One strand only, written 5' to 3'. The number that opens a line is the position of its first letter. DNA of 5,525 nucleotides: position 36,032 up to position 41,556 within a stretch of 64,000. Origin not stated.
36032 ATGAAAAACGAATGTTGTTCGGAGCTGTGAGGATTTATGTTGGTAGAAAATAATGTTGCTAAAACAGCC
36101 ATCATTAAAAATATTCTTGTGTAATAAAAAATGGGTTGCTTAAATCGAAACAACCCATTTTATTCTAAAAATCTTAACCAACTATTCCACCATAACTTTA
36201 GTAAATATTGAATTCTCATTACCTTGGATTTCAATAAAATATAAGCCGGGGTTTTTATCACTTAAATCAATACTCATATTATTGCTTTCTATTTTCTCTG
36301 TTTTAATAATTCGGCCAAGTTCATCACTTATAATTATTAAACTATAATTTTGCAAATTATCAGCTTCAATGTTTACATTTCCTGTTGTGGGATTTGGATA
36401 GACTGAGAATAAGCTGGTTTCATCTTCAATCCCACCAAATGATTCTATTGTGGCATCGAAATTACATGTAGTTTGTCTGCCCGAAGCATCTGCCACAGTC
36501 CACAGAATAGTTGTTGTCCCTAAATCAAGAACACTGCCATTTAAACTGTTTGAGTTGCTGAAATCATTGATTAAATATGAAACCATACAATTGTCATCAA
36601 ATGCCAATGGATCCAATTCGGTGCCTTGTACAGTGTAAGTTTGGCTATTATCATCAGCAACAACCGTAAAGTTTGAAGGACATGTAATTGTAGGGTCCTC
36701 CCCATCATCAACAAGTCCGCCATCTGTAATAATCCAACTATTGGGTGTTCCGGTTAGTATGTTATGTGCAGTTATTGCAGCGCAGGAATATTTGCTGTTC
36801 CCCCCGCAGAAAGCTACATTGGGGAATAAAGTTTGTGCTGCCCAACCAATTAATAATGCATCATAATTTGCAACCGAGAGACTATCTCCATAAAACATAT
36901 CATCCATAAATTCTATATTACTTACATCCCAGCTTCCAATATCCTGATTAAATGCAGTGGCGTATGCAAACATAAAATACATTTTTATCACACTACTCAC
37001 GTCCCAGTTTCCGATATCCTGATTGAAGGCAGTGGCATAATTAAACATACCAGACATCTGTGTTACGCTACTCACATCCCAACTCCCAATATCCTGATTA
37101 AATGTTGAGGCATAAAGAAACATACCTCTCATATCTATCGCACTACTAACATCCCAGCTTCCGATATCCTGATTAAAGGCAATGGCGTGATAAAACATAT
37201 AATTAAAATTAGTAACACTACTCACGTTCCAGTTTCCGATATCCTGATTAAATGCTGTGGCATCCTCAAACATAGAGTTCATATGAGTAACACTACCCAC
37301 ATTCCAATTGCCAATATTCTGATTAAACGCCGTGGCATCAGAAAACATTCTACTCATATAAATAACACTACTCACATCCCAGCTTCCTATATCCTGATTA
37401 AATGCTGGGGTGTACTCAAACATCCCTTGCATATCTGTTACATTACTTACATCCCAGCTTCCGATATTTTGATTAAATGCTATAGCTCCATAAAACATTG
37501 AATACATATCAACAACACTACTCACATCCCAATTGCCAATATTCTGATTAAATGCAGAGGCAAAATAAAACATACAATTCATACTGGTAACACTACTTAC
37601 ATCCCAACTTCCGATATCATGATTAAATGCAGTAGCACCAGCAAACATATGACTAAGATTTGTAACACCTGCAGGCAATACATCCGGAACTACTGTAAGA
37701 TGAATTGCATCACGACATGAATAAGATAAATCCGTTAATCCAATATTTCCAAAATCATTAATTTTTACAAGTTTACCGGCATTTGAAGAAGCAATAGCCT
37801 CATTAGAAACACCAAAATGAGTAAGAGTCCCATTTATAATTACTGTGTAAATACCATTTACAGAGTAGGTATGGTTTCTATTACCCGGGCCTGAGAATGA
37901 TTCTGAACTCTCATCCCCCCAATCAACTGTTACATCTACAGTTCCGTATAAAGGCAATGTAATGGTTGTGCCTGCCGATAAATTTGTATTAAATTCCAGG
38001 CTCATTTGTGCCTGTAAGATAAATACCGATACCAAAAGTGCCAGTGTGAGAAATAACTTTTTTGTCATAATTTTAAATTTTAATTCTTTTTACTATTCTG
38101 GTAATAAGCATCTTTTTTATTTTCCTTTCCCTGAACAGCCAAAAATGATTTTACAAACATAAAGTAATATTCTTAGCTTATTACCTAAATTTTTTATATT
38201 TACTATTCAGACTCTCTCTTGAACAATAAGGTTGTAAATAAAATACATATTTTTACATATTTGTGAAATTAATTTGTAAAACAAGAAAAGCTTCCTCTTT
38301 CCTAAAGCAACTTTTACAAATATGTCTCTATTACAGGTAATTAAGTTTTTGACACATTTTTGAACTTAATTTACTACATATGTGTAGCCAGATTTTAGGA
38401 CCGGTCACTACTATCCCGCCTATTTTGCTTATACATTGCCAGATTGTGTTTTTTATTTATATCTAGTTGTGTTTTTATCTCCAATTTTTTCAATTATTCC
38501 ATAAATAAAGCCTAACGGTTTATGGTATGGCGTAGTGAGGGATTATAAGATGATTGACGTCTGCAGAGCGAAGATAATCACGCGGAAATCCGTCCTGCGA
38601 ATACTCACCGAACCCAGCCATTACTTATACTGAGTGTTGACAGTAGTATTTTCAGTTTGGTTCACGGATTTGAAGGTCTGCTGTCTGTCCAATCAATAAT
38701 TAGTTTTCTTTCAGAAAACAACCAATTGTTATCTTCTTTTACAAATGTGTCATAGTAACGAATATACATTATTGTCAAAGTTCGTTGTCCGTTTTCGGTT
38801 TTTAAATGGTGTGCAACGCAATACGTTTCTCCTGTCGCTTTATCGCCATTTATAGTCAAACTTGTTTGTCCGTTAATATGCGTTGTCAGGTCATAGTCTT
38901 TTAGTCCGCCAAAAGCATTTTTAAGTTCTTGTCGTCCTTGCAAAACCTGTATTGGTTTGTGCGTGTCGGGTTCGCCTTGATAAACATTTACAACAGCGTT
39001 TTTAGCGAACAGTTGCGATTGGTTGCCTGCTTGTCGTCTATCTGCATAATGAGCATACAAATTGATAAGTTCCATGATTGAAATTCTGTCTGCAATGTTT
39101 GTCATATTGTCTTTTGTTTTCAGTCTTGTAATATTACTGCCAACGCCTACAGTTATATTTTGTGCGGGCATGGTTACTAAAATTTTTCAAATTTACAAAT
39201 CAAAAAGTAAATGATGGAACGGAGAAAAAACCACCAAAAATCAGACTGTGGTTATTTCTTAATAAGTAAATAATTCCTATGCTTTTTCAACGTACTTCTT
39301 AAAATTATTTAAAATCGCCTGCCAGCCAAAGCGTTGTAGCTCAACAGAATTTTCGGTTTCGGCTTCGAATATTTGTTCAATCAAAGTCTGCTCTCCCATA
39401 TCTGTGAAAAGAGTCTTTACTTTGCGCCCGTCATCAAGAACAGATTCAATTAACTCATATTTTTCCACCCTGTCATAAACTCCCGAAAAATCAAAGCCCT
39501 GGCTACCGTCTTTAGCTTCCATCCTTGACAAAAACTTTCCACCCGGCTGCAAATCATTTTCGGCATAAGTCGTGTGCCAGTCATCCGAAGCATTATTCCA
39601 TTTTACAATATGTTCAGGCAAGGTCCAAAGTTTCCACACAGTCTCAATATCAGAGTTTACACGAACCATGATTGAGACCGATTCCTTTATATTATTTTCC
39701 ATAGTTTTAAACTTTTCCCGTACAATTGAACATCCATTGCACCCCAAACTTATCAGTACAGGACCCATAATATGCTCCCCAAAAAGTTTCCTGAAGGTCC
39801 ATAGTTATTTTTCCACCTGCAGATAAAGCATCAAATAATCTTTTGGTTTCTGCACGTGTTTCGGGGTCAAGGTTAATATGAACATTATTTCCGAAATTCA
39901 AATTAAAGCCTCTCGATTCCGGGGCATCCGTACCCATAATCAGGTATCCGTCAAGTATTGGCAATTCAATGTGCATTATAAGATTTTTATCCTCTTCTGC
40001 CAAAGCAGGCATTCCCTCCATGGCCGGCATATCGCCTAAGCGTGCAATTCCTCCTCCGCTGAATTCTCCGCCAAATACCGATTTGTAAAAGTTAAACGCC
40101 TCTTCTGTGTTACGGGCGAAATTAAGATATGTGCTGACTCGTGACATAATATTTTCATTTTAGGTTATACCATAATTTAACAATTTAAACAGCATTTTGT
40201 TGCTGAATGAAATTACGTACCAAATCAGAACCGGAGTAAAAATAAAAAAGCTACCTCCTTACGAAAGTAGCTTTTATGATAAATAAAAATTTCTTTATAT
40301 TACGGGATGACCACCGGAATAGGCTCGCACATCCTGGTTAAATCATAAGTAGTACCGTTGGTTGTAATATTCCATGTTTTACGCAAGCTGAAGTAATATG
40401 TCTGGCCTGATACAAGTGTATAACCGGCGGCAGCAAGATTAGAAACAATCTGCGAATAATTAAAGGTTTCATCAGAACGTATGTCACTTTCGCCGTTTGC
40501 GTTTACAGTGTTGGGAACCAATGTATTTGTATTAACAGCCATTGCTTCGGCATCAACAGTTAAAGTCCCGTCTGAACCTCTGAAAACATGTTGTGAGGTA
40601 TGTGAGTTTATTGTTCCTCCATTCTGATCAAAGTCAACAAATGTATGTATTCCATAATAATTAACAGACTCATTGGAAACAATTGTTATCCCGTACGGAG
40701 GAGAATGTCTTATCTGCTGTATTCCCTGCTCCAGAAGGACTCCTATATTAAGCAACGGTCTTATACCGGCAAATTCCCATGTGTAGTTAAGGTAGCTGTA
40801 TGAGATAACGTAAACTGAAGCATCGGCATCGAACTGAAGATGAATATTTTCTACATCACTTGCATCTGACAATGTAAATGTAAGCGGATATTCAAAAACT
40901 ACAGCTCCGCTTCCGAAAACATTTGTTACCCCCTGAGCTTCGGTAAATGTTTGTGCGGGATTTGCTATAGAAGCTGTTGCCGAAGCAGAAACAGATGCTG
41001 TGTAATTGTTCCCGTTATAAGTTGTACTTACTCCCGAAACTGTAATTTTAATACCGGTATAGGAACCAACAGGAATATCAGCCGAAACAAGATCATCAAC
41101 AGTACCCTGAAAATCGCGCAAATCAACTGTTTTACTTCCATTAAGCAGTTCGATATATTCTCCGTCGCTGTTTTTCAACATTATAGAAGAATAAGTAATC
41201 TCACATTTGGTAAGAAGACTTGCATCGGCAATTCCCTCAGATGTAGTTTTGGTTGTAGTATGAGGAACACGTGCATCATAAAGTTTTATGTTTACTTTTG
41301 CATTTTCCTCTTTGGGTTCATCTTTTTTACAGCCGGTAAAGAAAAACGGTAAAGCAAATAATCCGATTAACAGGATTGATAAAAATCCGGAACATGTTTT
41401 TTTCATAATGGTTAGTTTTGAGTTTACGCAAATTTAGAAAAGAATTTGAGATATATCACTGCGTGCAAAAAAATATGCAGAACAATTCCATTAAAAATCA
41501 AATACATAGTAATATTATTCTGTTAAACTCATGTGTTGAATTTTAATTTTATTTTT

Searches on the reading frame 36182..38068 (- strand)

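Call 44: search_protein_families(library=pfam, proteins=[window:36182-38068:-], max_evalue=0.00001)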
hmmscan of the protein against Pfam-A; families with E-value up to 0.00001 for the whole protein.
window:36182-38068:- (628 aa): 3 families
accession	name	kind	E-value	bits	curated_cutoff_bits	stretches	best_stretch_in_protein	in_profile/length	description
PF03382.20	DUF285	-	3e-146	479.2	25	4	198-302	13-117/120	Mycoplasma protein of unknown function, DUF285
PF18962.6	Por_Secre_tail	-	3.4e-13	50.1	27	1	556-627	1-75/75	Secretion system C-terminal sorting domain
PF02494.22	HYR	-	8.2e-06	26.5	21.7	0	455-541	2-81/81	HYR domain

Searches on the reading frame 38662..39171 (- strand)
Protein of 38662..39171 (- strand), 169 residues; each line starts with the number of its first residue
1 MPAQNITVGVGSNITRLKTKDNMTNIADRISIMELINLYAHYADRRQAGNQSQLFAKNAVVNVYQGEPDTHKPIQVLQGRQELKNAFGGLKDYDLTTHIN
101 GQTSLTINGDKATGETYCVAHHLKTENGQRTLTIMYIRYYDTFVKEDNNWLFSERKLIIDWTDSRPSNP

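Call 44: search_protein_families(library=pfam, proteins=[window:38662-39171:-], max_evalue=0.00001)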
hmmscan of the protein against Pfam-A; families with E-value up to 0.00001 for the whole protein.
window:38662-39171:- (169 aa): 1 family
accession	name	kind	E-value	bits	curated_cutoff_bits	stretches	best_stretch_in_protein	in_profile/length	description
PF13577.12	SnoaL_4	-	1.5e-21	77.1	24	1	26-156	3-126/126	SnoaL-like domain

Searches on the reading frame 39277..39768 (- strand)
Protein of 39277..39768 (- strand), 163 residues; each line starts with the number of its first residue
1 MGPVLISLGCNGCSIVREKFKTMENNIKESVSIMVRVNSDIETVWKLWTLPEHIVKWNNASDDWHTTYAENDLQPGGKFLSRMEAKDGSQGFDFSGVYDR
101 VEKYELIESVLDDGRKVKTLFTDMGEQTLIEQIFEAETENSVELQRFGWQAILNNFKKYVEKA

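Call 44: search_protein_families(library=pfam, proteins=[window:39277-39768:-], max_evalue=0.00001)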
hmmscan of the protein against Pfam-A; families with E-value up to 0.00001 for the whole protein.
window:39277-39768:- (163 aa): 1 family
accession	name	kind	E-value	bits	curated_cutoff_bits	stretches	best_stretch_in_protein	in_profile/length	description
PF08327.17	AHSA1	-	1.7e-16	61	22.1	1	40-161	3-125/125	Activator of Hsp90 ATPase homolog 1-like protein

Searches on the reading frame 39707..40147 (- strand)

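Call 44: search_protein_families(library=pfam, proteins=[window:39707-40147:-], max_evalue=0.00001)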
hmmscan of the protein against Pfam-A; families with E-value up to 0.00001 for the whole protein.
window:39707-40147:- (146 aa): 2 families
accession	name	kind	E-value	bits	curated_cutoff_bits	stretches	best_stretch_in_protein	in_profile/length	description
PF06983.19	3-dmu-9_3-mt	-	1.7e-08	35.4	24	1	4-138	3-113/116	3-demethylubiquinone-9 3-methyltransferase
PF00903.31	Glyoxalase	-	2.9e-07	31.3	20.6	1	10-140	8-121/121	Glyoxalase/Bleomycin resistance protein/Dioxygenase superfamily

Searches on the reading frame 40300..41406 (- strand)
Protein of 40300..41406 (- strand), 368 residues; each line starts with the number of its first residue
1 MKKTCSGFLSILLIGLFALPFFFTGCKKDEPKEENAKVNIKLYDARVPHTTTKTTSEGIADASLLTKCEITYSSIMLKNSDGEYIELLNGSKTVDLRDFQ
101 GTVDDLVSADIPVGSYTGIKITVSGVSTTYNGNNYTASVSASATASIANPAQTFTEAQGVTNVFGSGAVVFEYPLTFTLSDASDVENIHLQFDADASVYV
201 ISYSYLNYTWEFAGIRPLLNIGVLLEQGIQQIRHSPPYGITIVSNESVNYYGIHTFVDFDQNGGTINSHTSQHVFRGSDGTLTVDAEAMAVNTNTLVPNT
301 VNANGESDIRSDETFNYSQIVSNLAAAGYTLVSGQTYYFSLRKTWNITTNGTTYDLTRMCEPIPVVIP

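Call 44: search_protein_families(library=pfam, proteins=[window:40300-41406:-], max_evalue=0.00001)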
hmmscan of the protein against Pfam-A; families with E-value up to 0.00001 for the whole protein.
window:40300-41406:- (368 aa): 1 family
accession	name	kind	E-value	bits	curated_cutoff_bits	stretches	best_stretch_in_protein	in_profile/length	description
PF14321.11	DUF4382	-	7e-07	30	25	1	60-150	11-85/136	Domain of unknown function (DUF4382)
